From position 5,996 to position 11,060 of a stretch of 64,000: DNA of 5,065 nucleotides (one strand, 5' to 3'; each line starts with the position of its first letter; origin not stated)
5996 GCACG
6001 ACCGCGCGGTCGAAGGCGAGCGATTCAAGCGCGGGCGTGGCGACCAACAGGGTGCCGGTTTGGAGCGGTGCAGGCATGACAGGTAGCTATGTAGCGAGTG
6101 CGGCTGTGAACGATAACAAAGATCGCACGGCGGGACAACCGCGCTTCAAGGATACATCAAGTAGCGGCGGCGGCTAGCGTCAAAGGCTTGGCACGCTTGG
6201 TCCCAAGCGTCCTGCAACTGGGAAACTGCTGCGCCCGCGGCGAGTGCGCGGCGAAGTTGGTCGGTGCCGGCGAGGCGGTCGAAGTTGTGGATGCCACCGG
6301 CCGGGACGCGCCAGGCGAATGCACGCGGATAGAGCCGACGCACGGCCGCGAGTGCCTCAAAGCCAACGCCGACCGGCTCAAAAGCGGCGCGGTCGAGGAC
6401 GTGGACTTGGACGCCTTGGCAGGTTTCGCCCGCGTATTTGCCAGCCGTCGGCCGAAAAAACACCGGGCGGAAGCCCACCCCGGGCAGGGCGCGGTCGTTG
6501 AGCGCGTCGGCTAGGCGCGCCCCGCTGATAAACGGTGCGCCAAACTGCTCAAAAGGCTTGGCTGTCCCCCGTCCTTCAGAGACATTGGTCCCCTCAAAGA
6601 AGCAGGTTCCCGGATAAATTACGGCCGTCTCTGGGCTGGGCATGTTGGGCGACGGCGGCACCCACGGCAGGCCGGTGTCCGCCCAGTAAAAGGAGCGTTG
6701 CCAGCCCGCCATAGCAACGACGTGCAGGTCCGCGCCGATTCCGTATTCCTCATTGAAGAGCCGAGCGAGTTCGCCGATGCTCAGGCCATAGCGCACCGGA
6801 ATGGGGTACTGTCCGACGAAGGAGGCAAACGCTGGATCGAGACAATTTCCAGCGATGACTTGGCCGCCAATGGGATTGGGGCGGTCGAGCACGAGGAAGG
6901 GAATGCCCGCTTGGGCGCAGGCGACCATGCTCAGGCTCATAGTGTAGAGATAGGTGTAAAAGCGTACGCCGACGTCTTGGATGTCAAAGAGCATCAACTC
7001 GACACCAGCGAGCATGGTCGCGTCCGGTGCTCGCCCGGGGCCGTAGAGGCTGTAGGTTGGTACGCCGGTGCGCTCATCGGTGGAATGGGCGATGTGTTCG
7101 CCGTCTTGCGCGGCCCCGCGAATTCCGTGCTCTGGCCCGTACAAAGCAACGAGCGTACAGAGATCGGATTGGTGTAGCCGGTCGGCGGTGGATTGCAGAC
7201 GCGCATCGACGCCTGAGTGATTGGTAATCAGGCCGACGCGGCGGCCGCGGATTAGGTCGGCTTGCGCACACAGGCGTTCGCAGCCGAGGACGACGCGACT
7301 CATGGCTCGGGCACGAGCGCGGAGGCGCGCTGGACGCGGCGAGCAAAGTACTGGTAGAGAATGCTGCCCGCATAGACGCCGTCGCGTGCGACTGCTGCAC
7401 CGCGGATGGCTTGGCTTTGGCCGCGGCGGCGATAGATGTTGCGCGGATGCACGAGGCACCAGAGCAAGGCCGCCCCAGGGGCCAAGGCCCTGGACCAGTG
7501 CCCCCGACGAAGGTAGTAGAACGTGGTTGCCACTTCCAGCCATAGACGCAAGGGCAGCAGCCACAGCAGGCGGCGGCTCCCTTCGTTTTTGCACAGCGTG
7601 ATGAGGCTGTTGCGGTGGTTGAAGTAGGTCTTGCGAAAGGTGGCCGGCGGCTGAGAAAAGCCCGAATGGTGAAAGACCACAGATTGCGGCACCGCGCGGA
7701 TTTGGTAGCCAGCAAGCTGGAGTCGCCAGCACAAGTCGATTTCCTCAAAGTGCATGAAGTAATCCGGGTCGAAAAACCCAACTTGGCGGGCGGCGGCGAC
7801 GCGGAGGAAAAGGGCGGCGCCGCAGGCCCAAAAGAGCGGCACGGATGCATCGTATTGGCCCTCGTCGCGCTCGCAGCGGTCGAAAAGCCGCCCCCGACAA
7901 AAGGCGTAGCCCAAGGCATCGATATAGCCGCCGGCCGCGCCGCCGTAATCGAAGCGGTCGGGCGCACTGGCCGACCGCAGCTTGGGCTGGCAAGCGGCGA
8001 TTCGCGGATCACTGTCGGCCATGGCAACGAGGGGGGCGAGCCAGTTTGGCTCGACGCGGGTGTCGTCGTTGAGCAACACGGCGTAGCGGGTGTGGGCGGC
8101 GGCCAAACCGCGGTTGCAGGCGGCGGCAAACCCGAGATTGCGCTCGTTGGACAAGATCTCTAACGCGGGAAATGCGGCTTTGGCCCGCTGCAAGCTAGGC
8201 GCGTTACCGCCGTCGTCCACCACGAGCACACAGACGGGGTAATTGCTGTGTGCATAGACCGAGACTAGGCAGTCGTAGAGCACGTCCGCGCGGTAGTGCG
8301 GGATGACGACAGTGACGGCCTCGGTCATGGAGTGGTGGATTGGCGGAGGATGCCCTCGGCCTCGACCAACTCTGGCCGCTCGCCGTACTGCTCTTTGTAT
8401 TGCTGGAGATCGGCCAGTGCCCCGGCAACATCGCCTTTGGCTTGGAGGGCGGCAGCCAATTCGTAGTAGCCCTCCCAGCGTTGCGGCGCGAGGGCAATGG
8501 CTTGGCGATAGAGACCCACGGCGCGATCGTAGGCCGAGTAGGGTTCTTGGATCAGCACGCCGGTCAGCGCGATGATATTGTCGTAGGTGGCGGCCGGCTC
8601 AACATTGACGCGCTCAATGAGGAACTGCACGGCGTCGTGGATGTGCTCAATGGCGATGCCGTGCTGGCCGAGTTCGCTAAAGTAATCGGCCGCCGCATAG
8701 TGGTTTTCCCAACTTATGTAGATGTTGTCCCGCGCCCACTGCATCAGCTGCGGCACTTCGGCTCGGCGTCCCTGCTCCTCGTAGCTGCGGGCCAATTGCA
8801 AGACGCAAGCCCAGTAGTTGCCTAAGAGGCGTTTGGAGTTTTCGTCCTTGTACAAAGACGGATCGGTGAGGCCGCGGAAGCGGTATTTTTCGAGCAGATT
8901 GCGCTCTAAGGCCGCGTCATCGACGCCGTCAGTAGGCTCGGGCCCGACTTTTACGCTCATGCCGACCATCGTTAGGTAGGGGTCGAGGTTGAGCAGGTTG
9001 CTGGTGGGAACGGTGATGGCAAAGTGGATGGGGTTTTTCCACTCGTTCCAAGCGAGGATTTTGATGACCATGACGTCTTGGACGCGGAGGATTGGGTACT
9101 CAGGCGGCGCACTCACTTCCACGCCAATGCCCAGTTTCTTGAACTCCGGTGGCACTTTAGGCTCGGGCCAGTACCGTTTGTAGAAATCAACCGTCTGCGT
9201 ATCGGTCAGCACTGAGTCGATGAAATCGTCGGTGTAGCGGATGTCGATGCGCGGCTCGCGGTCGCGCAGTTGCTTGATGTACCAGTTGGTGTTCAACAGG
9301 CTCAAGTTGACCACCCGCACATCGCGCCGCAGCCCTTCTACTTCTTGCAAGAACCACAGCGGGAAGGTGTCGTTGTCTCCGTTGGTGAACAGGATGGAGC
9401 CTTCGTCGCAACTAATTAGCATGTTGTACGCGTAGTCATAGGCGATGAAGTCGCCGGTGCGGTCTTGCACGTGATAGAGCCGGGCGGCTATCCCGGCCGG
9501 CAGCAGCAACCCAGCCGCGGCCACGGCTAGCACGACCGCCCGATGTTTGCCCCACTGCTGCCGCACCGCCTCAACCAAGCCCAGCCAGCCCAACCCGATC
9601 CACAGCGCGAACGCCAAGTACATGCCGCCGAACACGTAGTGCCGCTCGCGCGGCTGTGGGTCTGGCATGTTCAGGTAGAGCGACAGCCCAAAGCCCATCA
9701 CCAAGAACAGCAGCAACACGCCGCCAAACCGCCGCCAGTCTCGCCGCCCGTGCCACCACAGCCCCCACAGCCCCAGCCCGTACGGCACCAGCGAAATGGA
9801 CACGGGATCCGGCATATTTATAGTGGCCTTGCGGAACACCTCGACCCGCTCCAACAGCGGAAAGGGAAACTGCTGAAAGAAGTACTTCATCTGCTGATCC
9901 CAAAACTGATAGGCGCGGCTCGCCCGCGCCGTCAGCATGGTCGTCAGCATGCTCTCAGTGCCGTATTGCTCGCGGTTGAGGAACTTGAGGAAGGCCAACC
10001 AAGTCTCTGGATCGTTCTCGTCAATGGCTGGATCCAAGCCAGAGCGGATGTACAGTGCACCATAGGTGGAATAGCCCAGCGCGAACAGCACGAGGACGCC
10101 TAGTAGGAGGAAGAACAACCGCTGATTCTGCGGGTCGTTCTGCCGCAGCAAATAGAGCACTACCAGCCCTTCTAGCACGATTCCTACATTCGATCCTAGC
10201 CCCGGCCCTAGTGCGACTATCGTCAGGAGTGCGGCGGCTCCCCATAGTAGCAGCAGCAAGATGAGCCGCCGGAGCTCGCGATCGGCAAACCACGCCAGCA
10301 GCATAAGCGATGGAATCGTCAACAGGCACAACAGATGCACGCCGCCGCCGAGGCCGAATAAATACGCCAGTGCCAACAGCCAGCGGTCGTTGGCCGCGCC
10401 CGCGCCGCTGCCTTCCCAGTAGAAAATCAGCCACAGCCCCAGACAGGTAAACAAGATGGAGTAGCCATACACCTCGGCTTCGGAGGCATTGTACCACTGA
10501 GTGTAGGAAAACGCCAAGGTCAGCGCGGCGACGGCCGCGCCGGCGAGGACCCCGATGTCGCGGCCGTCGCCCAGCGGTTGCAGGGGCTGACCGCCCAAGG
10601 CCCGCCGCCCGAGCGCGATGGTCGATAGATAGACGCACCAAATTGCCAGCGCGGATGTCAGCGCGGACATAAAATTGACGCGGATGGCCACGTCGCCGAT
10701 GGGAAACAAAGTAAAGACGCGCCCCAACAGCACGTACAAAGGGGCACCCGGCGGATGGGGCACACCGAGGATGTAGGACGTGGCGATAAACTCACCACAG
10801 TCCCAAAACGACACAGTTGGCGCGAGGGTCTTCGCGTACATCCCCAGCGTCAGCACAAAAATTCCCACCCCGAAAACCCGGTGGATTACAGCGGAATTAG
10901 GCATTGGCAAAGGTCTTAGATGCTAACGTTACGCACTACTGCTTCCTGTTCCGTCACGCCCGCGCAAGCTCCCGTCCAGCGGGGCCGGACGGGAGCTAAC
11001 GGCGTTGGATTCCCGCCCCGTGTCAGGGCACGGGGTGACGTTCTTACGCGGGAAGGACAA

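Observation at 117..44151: Recurrent insertion signature: accessory inserts bracketed by diverged direct copies of the neighbouring gene end or promoter, with no recombinase in 64 kb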

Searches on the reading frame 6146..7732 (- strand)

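Call 27: search_protein_families(library=pfam, proteins=[window:6146-7732:-], max_evalue=0.001)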
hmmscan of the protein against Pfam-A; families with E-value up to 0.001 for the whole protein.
window:6146-7732:- (528 aa): 2 families
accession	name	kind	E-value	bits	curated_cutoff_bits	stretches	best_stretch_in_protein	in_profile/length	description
PF07075.17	NamZ_N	-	9e-84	280.3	26.9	1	166-367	1-202/203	Exo-beta-N-acetylmuramidase NamZ, N-terminal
PF20732.2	NamZ_C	-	3.7e-57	193.8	25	1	372-527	2-152/152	Exo-beta-N-acetylmuramidase NamZ, C-terminal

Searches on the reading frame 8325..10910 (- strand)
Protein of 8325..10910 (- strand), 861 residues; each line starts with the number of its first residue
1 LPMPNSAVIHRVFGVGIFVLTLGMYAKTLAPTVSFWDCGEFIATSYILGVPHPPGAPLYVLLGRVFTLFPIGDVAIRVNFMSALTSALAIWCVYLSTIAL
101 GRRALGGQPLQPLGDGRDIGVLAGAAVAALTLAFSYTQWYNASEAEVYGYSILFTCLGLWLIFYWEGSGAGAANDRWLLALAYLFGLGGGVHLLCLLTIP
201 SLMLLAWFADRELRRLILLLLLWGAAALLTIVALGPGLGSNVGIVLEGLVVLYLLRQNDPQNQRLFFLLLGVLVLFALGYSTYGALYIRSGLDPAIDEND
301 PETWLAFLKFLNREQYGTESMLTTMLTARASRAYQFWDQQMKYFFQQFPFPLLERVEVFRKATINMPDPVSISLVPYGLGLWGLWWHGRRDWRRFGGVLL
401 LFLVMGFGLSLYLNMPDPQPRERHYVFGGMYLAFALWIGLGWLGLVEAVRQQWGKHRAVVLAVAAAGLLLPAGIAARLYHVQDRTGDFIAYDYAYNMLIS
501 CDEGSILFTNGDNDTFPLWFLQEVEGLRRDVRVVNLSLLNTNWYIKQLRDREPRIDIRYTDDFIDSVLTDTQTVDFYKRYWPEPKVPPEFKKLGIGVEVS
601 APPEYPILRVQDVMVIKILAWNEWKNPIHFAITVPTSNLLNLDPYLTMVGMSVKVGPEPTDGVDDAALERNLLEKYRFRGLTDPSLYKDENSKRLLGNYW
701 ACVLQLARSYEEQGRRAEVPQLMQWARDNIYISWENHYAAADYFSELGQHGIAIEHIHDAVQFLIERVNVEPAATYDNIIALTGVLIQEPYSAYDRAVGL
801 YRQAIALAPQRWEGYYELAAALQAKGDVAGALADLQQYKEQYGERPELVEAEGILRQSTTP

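Call 27: search_protein_families(library=pfam, proteins=[window:8325-10910:-], max_evalue=0.001)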
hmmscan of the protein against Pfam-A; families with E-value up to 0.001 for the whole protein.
window:8325-10910:- (861 aa): 2 families
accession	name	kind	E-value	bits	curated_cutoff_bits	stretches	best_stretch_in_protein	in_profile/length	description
PF11028.14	TMEM260-like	-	7.9e-53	179.3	24.2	1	37-210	1-174/179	Protein O-mannosyl-transferase TMEM260-like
PF13371.12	TPR_9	-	7.7e-06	26.3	35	1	794-849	11-66/73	Tetratricopeptide repeat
